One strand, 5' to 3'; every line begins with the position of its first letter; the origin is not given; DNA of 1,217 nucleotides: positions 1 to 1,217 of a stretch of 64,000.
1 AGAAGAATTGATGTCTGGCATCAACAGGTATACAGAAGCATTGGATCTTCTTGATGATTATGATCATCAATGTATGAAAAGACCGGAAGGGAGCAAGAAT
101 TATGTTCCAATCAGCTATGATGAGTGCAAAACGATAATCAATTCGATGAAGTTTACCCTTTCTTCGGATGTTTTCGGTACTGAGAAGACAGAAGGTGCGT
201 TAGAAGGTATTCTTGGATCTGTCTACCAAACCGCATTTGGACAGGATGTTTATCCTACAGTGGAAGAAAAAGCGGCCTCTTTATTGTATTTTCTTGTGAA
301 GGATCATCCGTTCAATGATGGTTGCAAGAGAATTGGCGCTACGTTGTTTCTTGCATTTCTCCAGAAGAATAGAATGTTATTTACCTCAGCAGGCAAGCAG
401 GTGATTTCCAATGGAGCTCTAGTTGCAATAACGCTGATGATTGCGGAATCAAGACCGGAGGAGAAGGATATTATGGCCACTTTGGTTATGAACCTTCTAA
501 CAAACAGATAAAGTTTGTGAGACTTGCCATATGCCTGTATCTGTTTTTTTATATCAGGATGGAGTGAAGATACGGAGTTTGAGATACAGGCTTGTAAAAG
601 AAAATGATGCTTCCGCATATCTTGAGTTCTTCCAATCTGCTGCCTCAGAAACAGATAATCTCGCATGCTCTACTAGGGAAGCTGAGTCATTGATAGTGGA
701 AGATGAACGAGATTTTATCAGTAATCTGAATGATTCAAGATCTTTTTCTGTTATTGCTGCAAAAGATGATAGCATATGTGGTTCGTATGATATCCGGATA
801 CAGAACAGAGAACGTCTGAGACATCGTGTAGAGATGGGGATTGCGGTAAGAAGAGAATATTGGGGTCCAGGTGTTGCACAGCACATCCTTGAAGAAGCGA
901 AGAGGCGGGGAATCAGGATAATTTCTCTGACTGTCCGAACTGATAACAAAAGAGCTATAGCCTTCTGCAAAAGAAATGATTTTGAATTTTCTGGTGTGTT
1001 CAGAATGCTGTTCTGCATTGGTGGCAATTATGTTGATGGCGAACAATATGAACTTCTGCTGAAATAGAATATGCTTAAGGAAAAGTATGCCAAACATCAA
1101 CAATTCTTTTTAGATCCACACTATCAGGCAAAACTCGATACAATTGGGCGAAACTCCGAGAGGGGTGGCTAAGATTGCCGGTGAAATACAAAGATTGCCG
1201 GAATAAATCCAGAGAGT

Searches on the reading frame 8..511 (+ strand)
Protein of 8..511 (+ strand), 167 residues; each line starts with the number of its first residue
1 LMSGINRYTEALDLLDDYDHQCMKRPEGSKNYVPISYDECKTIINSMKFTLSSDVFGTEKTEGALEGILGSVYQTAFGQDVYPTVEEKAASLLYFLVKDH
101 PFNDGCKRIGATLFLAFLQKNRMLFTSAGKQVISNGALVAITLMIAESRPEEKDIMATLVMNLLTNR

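Call 73: search_protein_families(library=ncbifam, proteins=[window:8-511:+], max_evalue=0.01)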
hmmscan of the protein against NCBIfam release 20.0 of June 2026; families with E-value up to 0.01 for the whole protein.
window:8-511:+ (167 aa): 1 family
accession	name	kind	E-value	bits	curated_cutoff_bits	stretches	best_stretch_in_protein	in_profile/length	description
TIGR01550.1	DOC_P1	subfamily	1.3e-07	31.8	38.65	1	84-135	50-101/122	type II toxin-antitoxin system death-on-curing family toxin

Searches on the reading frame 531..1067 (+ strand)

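Call 73: search_protein_families(library=ncbifam, proteins=[window:531-1067:+], max_evalue=0.01)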
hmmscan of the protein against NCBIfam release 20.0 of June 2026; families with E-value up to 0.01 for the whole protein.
window:531-1067:+ (178 aa): 5 families
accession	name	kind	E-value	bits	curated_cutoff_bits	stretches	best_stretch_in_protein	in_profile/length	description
NF007527.0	PRK10140.1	equivalog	9e-08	32.1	236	1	74-170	54-155/162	N-acetyltransferase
NF040503.1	resist_ArsN1a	equivalog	3.2e-06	27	170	1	47-174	25-156/159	arsinothricin resistance N-acetyltransferase ArsN1 family A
TIGR01575.1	rimI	equivalog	4.2e-06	26.9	86.4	1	102-156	59-117/132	ribosomal protein S18-alanine N-acetyltransferase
NF002959.0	PRK03624.1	equivalog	0.0038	16.9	124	1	104-154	78-132/147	GNAT family acetyltransferase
TIGR03585.1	PseH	equivalog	0.0082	16.2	93.1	0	60-161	39-143/156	UDP-4-amino-4,6-dideoxy-N-acetyl-beta-L-altrosamine N-acetyltransferase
